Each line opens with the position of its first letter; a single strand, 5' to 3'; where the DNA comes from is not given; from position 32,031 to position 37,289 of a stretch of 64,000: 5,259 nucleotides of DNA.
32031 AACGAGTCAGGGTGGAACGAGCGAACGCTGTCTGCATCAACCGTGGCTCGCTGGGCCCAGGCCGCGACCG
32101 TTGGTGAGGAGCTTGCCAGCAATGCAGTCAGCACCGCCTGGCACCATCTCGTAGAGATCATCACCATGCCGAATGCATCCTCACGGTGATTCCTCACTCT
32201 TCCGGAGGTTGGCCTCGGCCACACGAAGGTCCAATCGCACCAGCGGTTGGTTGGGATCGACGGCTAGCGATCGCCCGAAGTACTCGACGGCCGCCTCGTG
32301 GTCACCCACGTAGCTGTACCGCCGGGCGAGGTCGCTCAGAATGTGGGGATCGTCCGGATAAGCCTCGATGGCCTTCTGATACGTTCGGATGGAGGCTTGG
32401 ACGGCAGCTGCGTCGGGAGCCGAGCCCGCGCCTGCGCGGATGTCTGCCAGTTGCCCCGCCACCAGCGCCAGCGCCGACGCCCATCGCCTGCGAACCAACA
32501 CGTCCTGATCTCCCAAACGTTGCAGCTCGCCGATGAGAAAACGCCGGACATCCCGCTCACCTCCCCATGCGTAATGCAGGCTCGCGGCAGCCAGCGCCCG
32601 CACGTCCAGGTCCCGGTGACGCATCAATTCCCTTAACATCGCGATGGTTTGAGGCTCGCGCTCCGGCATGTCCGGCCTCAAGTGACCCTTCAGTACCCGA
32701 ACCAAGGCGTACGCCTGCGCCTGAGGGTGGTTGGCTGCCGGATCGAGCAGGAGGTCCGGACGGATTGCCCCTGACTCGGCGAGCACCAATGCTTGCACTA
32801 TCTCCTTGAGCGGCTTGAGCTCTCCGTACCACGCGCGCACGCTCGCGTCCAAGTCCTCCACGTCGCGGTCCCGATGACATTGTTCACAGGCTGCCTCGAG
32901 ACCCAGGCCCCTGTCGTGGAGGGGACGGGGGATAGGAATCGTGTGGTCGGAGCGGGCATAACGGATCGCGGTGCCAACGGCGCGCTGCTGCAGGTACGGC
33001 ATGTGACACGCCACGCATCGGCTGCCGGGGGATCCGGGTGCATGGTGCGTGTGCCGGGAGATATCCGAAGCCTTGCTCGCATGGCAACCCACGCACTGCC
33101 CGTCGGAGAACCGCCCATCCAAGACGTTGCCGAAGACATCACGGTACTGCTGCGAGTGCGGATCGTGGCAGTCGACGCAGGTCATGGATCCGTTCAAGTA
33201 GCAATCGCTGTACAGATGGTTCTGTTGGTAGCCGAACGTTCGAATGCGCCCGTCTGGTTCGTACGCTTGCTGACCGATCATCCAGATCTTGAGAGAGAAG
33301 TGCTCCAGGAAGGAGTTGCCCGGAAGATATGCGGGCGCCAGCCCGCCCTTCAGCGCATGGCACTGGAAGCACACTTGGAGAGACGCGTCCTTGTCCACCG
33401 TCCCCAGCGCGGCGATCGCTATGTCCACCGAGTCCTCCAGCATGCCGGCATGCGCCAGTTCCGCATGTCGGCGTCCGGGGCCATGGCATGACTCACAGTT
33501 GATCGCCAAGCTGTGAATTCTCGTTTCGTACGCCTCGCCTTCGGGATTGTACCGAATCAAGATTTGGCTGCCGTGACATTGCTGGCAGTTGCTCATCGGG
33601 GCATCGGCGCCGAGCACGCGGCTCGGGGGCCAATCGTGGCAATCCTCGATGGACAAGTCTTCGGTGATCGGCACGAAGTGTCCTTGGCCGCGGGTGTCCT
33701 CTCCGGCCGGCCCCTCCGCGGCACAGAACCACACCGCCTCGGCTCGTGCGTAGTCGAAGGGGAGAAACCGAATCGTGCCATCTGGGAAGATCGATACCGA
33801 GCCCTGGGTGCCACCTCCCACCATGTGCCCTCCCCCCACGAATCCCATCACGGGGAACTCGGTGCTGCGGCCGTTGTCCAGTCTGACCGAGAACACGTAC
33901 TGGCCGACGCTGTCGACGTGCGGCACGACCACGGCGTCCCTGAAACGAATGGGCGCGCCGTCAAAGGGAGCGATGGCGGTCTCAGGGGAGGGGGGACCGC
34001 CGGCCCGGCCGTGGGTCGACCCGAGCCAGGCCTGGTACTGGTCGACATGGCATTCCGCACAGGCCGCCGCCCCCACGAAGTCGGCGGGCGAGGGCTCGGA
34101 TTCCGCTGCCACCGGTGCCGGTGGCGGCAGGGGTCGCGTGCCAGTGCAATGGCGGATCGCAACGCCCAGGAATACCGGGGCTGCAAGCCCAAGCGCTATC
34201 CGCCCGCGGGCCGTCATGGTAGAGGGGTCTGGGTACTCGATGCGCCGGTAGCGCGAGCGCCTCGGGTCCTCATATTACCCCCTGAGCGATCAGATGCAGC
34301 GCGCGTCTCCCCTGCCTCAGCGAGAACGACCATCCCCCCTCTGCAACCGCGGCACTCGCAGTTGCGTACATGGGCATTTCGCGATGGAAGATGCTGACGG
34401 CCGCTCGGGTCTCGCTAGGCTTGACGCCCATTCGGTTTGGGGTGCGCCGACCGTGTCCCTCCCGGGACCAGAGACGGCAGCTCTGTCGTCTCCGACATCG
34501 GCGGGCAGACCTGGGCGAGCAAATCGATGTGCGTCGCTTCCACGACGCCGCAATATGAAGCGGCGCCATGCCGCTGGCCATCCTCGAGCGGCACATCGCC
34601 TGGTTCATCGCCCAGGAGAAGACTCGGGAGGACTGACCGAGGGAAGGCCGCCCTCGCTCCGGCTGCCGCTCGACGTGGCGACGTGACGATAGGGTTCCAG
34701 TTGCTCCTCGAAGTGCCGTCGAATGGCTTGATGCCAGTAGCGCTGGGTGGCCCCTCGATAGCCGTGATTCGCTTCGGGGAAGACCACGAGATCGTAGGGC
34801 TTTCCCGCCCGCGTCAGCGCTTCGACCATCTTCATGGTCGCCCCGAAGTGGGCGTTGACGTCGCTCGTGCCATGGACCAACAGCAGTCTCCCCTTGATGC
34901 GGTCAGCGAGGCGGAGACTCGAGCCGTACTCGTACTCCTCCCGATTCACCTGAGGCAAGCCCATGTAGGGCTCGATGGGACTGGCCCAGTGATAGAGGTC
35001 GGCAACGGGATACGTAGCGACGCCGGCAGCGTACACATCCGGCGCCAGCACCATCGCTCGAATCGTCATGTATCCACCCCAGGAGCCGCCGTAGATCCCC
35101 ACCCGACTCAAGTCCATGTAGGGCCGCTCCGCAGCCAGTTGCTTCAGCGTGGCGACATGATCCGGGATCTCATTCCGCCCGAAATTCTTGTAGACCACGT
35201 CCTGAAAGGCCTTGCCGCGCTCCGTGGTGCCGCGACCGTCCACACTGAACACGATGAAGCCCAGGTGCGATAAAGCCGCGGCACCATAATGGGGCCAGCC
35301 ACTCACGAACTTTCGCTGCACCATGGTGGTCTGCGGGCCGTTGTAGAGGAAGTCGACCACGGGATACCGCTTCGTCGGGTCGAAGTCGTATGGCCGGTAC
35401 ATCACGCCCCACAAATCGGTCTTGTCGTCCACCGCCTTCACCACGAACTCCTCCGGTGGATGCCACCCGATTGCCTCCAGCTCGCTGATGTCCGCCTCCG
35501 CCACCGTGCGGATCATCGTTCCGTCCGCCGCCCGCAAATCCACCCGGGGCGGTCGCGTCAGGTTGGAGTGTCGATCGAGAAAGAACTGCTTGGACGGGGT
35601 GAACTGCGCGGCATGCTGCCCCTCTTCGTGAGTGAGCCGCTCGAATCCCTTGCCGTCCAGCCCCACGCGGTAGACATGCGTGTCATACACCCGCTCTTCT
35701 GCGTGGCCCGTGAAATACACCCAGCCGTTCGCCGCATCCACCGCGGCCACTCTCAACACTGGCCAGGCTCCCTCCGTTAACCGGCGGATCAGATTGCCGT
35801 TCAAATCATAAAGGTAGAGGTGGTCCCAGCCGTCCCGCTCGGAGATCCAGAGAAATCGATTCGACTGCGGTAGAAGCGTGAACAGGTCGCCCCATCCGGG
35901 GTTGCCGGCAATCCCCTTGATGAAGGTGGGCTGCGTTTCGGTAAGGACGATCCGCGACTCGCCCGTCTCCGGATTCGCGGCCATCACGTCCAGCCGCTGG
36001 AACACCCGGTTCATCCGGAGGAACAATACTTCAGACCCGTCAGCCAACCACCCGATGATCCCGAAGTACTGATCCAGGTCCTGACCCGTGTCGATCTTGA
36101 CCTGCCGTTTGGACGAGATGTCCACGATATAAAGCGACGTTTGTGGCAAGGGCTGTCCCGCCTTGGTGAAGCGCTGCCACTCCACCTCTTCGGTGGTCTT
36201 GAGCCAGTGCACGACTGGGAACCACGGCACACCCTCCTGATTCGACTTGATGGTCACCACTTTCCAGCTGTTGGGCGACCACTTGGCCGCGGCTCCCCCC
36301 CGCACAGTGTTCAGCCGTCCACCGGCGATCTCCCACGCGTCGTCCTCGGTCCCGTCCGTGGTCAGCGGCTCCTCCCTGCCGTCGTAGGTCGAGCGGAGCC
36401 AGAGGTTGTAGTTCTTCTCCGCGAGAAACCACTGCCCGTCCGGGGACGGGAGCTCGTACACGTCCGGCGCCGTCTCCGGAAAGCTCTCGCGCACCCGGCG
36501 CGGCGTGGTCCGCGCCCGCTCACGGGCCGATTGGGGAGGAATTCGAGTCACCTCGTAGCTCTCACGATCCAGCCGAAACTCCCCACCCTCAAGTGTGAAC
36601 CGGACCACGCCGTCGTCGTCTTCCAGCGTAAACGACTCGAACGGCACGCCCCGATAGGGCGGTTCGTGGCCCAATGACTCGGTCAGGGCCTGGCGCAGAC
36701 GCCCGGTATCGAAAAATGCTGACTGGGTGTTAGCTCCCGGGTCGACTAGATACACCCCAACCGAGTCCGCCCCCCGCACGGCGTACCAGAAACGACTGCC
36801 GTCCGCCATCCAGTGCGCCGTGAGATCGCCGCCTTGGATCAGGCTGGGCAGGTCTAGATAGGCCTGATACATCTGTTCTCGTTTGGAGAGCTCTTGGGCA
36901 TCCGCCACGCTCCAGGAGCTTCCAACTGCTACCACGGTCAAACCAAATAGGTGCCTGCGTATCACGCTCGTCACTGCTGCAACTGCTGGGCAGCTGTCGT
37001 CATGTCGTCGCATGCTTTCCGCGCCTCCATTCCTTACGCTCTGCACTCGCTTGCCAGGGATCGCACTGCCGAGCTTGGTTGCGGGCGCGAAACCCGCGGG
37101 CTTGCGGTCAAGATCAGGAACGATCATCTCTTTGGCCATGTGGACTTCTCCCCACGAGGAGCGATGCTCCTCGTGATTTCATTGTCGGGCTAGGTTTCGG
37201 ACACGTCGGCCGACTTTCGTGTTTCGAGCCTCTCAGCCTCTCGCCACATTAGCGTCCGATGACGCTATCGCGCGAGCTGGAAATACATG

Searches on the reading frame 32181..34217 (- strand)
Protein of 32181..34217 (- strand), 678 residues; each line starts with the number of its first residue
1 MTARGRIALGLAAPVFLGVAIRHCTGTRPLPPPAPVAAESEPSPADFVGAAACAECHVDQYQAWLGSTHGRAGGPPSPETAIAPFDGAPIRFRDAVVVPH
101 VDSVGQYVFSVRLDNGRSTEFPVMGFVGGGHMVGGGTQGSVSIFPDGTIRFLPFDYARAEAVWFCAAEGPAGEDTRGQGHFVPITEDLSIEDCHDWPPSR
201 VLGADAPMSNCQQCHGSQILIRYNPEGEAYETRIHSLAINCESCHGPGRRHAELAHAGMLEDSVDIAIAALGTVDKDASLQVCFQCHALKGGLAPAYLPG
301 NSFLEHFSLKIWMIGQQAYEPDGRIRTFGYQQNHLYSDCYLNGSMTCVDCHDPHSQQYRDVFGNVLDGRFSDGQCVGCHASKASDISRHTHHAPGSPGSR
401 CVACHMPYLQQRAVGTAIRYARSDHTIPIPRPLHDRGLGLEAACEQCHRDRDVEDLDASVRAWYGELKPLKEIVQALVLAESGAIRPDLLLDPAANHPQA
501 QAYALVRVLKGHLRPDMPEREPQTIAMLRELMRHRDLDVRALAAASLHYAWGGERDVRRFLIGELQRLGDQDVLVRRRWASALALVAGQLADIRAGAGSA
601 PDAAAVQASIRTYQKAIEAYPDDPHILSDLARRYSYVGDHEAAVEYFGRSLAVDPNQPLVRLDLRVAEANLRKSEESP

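Call 53: search_protein_families(library=pfam, proteins=[window:32181-34217:-], max_evalue=0.00001)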
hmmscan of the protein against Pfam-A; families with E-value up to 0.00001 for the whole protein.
window:32181-34217:- (678 aa): 6 families
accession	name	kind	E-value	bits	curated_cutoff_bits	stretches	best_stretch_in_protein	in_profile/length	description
PF14537.11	Cytochrom_c3_2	-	1.3e-07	32.5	25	0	186-247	5-66/79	Cytochrome c3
PF14522.11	Cytochrome_C7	-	7.5e-07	29.3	24.8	0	373-449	14-67/67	Cytochrome c7 and related cytochrome c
PF22113.1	Mtrc-MtrF_II-IV_dom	-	1.1e-06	28.7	30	0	371-454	5-94/176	Outer membrane cytochrome MtrC/MtrF-like, domains II/IV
PF09699.15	Paired_CXXCH_1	-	2.2e-06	27.7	20.6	0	346-383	8-40/41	Doubled CXXCH motif (Paired_CXXCH_1)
PF02335.20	Cytochrom_C552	-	8.9e-06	25.3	24.1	0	396-474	242-307/438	Cytochrome c552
PF13435.11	Cytochrome_C554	-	9.7e-06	26.9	20.8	0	52-72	1-21/84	Cytochrome c554 and c-prime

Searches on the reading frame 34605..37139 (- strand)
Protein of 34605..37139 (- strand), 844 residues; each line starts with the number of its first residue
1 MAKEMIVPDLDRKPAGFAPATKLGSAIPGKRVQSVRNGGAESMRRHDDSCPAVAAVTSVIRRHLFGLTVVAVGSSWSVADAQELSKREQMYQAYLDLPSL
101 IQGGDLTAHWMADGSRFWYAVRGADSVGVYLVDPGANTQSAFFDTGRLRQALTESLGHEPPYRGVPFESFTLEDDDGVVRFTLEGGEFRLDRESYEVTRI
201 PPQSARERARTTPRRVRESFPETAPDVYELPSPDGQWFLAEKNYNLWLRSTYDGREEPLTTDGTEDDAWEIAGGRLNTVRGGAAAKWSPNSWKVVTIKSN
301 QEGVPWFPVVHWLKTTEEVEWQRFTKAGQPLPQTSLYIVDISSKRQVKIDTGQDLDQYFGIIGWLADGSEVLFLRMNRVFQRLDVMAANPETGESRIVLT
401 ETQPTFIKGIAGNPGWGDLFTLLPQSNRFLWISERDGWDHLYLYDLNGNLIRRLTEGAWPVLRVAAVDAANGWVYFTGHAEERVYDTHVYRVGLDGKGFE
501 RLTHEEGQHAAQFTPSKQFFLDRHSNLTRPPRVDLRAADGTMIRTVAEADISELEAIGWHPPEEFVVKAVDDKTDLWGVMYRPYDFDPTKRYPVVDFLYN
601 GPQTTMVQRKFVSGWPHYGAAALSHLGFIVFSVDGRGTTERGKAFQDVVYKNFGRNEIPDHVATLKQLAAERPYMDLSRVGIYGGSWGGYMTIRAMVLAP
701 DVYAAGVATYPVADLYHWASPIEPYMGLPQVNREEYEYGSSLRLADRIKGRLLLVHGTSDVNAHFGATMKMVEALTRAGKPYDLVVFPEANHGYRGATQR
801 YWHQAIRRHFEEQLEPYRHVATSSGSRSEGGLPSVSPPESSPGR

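Call 53: search_protein_families(library=pfam, proteins=[window:34605-37139:-], max_evalue=0.00001)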
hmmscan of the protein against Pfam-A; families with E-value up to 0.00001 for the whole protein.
window:34605-37139:- (844 aa): 4 families
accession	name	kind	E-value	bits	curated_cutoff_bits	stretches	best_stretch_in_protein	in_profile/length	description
PF00930.27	DPPIV_N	-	3.7e-58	197.4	22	1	214-531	33-354/354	Dipeptidyl peptidase IV (DPP IV) N-terminal region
PF00326.27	Peptidase_S9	-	5.5e-47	160.4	22.6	1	621-814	8-210/213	Prolyl oligopeptidase family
PF01738.24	DLH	-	1.5e-09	38.2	21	1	640-816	61-212/217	Dienelactone hydrolase family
PF02129.25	Peptidase_S15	-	2.8e-07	30.9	23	0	623-719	47-137/262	X-Pro dipeptidyl-peptidase (S15 family)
